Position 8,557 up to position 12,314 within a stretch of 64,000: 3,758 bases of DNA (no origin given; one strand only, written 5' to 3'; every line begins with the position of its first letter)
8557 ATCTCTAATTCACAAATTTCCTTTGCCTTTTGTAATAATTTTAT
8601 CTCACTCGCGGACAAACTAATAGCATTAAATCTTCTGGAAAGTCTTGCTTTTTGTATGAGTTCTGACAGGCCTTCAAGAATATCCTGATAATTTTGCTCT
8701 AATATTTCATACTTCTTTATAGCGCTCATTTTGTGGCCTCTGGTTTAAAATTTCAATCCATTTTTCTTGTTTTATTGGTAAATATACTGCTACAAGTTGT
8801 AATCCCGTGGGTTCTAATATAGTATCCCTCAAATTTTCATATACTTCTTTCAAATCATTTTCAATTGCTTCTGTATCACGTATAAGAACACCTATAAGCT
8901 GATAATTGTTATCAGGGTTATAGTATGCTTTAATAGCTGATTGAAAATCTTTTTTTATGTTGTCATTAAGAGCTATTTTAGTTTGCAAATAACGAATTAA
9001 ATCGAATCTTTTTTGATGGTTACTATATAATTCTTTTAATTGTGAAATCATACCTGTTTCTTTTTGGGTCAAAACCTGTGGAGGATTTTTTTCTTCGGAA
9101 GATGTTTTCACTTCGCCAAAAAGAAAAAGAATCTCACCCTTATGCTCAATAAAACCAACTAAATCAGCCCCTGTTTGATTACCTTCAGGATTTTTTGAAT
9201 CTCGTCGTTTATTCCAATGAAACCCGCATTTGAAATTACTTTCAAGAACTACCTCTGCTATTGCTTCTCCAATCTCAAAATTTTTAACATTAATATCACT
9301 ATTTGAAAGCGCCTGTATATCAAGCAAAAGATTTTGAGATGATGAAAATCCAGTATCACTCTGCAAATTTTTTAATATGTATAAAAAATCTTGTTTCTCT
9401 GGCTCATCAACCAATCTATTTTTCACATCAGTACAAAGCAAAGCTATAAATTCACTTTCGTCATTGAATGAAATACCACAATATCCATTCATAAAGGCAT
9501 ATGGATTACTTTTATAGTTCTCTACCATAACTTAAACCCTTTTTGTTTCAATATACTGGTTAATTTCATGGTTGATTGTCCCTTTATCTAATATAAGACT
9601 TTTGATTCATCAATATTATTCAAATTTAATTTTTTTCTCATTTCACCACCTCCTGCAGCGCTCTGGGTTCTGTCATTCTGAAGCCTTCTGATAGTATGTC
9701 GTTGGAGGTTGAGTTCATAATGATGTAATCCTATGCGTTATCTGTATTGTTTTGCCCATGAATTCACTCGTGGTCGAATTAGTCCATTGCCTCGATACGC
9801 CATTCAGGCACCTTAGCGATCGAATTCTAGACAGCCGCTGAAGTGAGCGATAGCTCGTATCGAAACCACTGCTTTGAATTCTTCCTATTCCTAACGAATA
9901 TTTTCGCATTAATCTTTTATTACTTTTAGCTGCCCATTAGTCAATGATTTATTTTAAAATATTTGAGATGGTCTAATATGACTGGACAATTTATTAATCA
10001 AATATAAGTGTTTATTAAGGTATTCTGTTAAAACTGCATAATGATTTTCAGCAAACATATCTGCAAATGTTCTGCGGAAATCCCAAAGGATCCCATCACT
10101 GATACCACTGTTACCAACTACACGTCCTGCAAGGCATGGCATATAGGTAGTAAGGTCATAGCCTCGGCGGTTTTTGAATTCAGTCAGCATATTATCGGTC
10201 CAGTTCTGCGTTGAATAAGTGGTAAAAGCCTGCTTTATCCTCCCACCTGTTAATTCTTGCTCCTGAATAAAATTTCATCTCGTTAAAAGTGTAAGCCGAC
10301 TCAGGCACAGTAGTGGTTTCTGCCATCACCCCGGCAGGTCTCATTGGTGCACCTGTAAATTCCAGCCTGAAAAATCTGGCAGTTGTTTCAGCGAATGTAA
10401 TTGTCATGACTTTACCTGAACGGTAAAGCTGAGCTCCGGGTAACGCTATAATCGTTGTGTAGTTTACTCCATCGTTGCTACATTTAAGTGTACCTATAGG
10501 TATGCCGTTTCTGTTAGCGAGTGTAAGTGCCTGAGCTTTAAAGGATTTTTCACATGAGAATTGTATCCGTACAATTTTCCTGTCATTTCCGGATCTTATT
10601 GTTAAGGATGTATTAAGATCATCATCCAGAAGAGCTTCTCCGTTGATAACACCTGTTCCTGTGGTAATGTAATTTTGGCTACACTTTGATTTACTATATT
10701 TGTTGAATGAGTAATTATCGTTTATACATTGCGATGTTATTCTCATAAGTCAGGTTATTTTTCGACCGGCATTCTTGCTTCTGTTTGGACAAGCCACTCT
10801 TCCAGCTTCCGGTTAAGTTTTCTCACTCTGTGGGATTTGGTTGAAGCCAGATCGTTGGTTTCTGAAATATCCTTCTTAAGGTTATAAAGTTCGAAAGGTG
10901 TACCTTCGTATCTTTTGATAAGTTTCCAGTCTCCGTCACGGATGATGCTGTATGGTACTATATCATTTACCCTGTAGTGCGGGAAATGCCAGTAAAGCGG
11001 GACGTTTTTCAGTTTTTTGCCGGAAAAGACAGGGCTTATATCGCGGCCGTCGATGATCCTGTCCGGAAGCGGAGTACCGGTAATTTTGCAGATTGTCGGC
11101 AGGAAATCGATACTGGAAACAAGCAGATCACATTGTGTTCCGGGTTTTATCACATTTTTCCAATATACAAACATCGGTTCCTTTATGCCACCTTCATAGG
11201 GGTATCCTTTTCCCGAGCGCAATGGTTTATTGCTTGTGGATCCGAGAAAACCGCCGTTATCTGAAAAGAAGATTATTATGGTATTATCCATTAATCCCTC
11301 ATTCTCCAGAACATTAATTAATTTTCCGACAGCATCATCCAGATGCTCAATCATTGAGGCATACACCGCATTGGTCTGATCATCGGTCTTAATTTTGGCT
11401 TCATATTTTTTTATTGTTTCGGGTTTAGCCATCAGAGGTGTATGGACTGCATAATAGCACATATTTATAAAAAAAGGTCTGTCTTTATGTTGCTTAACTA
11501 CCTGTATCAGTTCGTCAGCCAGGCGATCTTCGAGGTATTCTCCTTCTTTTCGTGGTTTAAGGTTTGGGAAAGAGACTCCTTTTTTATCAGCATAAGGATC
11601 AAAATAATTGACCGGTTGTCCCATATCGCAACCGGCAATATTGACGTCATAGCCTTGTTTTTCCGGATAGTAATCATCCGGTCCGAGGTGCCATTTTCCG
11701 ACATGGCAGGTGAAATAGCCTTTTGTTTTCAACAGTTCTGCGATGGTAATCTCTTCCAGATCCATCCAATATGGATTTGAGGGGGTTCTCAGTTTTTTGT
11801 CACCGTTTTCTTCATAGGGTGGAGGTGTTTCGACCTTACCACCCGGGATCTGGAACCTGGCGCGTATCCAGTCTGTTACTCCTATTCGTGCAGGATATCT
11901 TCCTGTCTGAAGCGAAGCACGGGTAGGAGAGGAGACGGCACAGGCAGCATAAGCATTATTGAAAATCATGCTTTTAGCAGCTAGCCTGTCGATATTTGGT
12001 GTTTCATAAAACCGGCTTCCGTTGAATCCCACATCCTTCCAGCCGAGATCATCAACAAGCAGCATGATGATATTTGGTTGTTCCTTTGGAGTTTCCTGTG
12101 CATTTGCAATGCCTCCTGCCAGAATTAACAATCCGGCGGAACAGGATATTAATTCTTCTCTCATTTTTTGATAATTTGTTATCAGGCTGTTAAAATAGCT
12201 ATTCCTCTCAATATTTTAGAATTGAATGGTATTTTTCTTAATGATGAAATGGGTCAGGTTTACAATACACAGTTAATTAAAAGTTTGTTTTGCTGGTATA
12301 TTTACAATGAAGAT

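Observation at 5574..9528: Nuclease-helicase gene pair (Hachiman-like architecture) wedged into the type I R-M operon: best candidate defence system in the window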

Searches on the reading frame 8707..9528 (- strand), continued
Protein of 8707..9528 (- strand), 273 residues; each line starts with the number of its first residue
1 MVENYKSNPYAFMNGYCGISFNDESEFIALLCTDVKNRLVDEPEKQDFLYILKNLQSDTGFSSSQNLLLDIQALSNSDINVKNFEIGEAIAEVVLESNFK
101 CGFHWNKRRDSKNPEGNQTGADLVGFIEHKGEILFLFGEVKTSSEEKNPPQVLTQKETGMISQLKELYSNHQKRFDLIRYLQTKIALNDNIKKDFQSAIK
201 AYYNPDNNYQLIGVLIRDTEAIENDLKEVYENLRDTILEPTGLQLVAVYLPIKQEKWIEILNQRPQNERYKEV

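Call 70: find_encoding_contigs(protein=P0007, flank=10000, max_places=3)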
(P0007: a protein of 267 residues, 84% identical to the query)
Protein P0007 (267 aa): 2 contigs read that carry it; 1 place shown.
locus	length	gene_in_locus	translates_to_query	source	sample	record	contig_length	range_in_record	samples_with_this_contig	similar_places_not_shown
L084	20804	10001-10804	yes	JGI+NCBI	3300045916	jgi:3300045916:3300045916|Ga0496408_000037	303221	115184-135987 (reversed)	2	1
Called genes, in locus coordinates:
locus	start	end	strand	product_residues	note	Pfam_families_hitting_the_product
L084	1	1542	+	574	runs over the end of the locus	PF02518:HATPase_c (weak), PF13589:HATPase_c_3, PF01119:DNA_mis_repair, PF08676:MutL_C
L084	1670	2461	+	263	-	PF01503:PRA-PH (faint), PF03819:MazG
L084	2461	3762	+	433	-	PF00919:UPF0004, PF04055:Radical_SAM, PF01938:TRAM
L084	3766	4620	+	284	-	PF02401:LYTB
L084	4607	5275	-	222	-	PF00814:TsaD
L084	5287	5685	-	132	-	PF09685:MamF_MmsF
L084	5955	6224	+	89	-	-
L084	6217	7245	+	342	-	-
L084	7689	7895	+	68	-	-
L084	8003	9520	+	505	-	PF12161:HsdM_N, PF02384:N6_Mtase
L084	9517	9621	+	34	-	-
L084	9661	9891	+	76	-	-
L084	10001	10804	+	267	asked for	-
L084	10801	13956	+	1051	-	PF04851:ResIII, PF00270:DEAD, PF00271:Helicase_C (faint)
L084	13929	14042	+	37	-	-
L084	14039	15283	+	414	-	PF01420:Methylase_S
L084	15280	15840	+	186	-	-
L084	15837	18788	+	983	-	PF04313:HSDR_N, PF00270:DEAD (weak), PF04851:ResIII, PF18766:SWI2_SNF2, PF22679:T1R_D3-like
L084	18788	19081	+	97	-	PF01863:YgjP-like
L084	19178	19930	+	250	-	PF01135:PCMT, PF05175:MTS, PF13489:Methyltransf_23, PF01209:Ubie_methyltran, PF06325:PrmA, PF08241:Methyltransf_11, PF08242:Methyltransf_12, PF13649:Methyltransf_25, +5 more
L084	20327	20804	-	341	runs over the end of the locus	PF00586:AIRS, PF02769:AIRS_C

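Call 75: search_protein_representatives(alignment_id=A1)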
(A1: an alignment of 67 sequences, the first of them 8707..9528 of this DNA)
Query: 67 sequences, 265 profile positions. Proteins with E-value up to 0.001 (for the whole library): 451; up to 1e-10: 350; up to 1e-30: 146. The best 150 are listed.
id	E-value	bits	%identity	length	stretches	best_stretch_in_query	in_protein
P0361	1.0e-125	435.0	-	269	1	1-264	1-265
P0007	6.6e-117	406.1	-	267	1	1-264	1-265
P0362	3.7e-89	315.1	-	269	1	1-262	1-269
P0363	1.4e-85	303.4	-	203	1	66-264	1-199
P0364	1.7e-83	296.5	-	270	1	1-263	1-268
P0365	3.1e-76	272.7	-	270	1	1-262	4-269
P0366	4.6e-76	272.2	-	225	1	1-177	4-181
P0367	2.4e-69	250.2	-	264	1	1-262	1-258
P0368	8.1e-66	238.6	-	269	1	2-260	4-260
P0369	9.6e-64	231.8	-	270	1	1-260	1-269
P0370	1.5e-63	231.2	-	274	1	2-263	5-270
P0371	9.4e-62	225.2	-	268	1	3-263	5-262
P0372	9.8e-59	215.3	-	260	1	3-258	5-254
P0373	1.8e-57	211.2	-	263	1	3-262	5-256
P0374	5.1e-56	206.4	-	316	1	5-263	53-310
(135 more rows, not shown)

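Call 77: search_protein_families(library=pfam, alignment_id=A5, max_evalue=0.01)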
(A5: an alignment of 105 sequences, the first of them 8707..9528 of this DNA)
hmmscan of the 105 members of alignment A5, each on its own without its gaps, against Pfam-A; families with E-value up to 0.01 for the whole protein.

A. member 1, window:8707-9528:- (273 aa): 0 families

B. families by the number of members that match (of 105 scanned): 6 families
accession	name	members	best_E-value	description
PF08878.16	HamA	16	2.4e-05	HamA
PF22734.1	NNH2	1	0.00071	NACHT N-terminal Helical domain 2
PF12804.13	NTP_transf_3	1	0.0025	MobA-like NTP transferase domain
PF03271.22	EB1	1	0.0034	EB1-like C-terminal motif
PF20796.3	PDDEXK_13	1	0.0045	PD-(D/E)XK nuclease superfamily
PF03690.18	MYG1_exonuc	1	0.0081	Uncharacterised protein family (UPF0160)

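Call 88: search_protein_families(library=pfam, alignment_id=A6, max_evalue=0.00001)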
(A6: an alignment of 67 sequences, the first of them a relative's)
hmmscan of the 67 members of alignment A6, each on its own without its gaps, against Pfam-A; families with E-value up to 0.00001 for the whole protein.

A. member 1, L002:6677-7849:+ (390 aa): 3 families
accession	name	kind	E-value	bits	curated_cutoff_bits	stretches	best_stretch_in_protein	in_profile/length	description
PF00465.25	Fe-ADH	-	2.2e-52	177.5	31.3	1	8-182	1-168/168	Iron-containing alcohol dehydrogenase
PF25137.1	ADH_Fe_C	-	2.3e-33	115.9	27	1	193-389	1-194/194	Fe-containing alcohol dehydrogenase family, C-terminal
PF13685.12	Fe-ADH_2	-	5.8e-10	39.8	28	1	24-109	15-96/149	Iron-containing alcohol dehydrogenase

B. families by the number of members that match (of 67 scanned): 86 families (the first 25 are shown)
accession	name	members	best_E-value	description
PF02384.22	N6_Mtase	11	4.3e-87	N-6 DNA Methylase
PF07669.17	Eco57I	10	4.3e-42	Eco57I restriction-modification methylase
PF12950.13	TaqI_C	7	1.3e-17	TaqI-like C-terminal specificity domain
PF20473.4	MmeI_Mtase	7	2.1e-09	MmeI, DNA-methyltransferase domain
PF04851.21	ResIII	5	4.1e-14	Type III restriction enzyme, res subunit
PF12161.14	HsdM_N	3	8.2e-25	HsdM N-terminal domain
PF00270.35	DEAD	3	1.1e-17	DEAD/DEAH box helicase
PF18962.6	Por_Secre_tail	3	6.2e-12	Secretion system C-terminal sorting domain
PF01170.24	UPF0020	3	1e-08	RMKL-like, methyltransferase domain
PF09357.15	RteC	2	2.2e-80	RteC protein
PF01420.25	Methylase_S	2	1.5e-37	Type I restriction modification DNA specificity domain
PF13091.12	PLDc_2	2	1.6e-18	PLD-like domain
PF01507.26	PAPS_reduct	2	1.9e-11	Phosphoadenosine phosphosulfate reductase domain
PF01406.26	tRNA-synt_1e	1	1e-136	tRNA synthetases class I (C) catalytic domain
PF02128.21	Peptidase_M36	1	1.6e-123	Fungalysin metallopeptidase (M36)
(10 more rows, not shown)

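Call 89: search_protein_families(library=pfam, alignment_id=A7, max_evalue=0.00001)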
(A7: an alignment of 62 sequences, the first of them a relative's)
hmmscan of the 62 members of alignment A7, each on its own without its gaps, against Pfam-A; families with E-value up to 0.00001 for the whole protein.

A. member 1, L002:13057-13995:- (312 aa): 1 family
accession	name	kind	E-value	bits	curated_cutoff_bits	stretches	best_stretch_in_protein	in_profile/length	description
PF01555.25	N6_N4_Mtase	-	2.3e-47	162.3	26.7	1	75-288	1-220/221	DNA methylase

B. families by the number of members that match (of 62 scanned): 99 families (the first 25 are shown)
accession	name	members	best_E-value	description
PF04851.21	ResIII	8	1.1e-24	Type III restriction enzyme, res subunit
PF18766.7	SWI2_SNF2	4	1.5e-60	SWI2/SNF2 ATPase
PF00078.32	RVT_1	3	2.8e-37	Reverse transcriptase (RNA-dependent DNA polymerase)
PF03235.19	GmrSD_N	3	3.4e-36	GmrSD restriction endonuclease, N-terminal domain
PF04313.20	HSDR_N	3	1.1e-27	Type I restriction enzyme R protein N terminus (HSDR_N)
PF22679.2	T1R_D3-like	3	5.3e-17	Type I restriction enzyme subunit R domain 3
PF00270.35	DEAD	3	2.1e-08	DEAD/DEAH box helicase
PF09848.15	SLFN-g3_helicase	2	1.3e-104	Schlafen group 3, DNA/RNA helicase domain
PF01555.25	N6_N4_Mtase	2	2.3e-47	DNA methylase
PF00271.37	Helicase_C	2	1.2e-23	Helicase conserved C-terminal domain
PF13424.12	TPR_12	2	5.4e-13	Tetratricopeptide repeat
PF00515.34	TPR_1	2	2.7e-12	Tetratricopeptide repeat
PF01844.29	HNH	2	1.7e-07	HNH endonuclease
PF00456.26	Transketolase_N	1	1.6e-143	Transketolase, thiamine diphosphate binding domain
PF01314.23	AFOR_C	1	1.1e-94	Aldehyde ferredoxin oxidoreductase, domains 2 & 3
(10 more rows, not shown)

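Call 91: search_protein_families(library=pfam, proteins=[L084:15280-15840:+, L084:9661-9891:+, L006:12031-13428:+, L006:4414-7992:+], max_evalue=0.5)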
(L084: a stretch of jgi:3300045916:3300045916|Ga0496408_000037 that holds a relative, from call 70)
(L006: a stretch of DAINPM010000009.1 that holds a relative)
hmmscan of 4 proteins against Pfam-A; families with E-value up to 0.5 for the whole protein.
L084:15280-15840:+ (186 aa): 1 family
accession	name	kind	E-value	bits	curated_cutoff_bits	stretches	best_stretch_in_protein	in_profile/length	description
PF04313.20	HSDR_N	-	0.083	13.2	25.1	1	58-113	122-182/198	Type I restriction enzyme R protein N terminus (HSDR_N)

L084:9661-9891:+ (76 aa): 0 families

L006:12031-13428:+ (465 aa): 3 families
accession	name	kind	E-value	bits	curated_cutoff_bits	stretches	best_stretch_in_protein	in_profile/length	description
PF03235.19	GmrSD_N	-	7.4e-19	69.1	33.2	1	23-172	7-197/199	GmrSD restriction endonuclease, N-terminal domain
PF01844.29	HNH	-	1.7e-07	31.7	21.4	1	410-462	1-46/47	HNH endonuclease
PF14279.12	HNH_5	-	2.4e-05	24.6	27.5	1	430-464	13-47/56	HNH endonuclease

L006:4414-7992:+ (1192 aa): 5 families
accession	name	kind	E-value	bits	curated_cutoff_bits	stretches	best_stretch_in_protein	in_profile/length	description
PF07669.17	Eco57I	-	2.8e-41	141.9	25.3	1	580-800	2-171/171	Eco57I restriction-modification methylase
PF12950.13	TaqI_C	-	4.7e-10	40.2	26.5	1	917-1072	1-118/118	TaqI-like C-terminal specificity domain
PF02384.22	N6_Mtase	-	7e-09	35.9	20.4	2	387-421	3-40/311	N-6 DNA Methylase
PF20473.4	MmeI_Mtase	-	4.9e-08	32.9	27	1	515-766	10-199/259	MmeI, DNA-methyltransferase domain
PF04778.17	LMP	-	0.15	12.4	26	0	81-134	71-125/158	LMP repeated region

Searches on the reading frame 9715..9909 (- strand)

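Call 5: search_protein_families(library=pfam, proteins=[window:9715-9909:-], max_evalue=0.01)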
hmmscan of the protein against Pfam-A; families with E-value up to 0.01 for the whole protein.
window:9715-9909:- (64 aa): 0 families

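Call 7: search_protein_families(library=ncbifam, proteins=[window:9715-9909:-], max_evalue=1)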
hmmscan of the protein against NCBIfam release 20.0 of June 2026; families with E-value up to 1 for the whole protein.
window:9715-9909:- (64 aa): 0 families

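Call 91: search_protein_families(library=pfam, proteins=[window:9715-9909:-], max_evalue=0.5)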
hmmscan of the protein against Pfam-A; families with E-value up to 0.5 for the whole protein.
window:9715-9909:- (64 aa): 1 family
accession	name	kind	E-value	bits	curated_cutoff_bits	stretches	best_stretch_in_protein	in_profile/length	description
PF13123.11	DUF3978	-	0.044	14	25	1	12-58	29-75/144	Protein of unknown function (DUF3978)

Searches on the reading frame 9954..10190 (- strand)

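Call 5: search_protein_families(library=pfam, proteins=[window:9954-10190:-], max_evalue=0.01)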
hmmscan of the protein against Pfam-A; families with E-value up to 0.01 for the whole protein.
window:9954-10190:- (78 aa): 1 family
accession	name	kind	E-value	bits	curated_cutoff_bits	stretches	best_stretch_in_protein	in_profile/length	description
PF17132.9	Glyco_hydro_106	-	5.4e-21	75.2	29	1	1-61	319-379/743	alpha-L-rhamnosidase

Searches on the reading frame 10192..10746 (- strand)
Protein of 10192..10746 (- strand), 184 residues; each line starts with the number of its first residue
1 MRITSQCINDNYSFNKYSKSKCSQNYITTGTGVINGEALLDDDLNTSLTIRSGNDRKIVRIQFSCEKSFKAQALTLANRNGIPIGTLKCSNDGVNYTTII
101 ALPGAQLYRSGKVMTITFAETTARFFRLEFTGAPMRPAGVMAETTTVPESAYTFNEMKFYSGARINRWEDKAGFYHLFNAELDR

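Call 5: search_protein_families(library=pfam, proteins=[window:10192-10746:-], max_evalue=0.01)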
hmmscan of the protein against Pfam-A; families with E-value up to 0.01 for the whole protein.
window:10192-10746:- (184 aa): 1 family
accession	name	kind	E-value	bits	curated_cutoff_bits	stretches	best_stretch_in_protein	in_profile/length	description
PF00754.31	F5_F8_type_C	-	1.9e-05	25.2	28.2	1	22-132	4-114/127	F5/8 type C domain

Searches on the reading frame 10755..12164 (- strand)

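Call 5: search_protein_families(library=pfam, proteins=[window:10755-12164:-], max_evalue=0.01)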
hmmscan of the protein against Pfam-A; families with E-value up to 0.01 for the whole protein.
window:10755-12164:- (469 aa): 4 families
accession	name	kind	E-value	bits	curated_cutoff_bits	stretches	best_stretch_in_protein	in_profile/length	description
PF00884.28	Sulfatase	-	4.7e-54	184.2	25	1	30-363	1-300/301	Sulfatase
PF16347.10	SGSH_C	-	5.1e-18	66.1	29.3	1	320-460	9-150/154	N-sulphoglucosamine sulphohydrolase, C-terminal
PF01663.27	Phosphodiest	-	2e-09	38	23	1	33-304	2-220/342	Type I phosphodiesterase / nucleotide pyrophosphatase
PF02995.22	DUF229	-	9.8e-05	21.7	25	1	268-306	306-344/496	Protein of unknown function (DUF229)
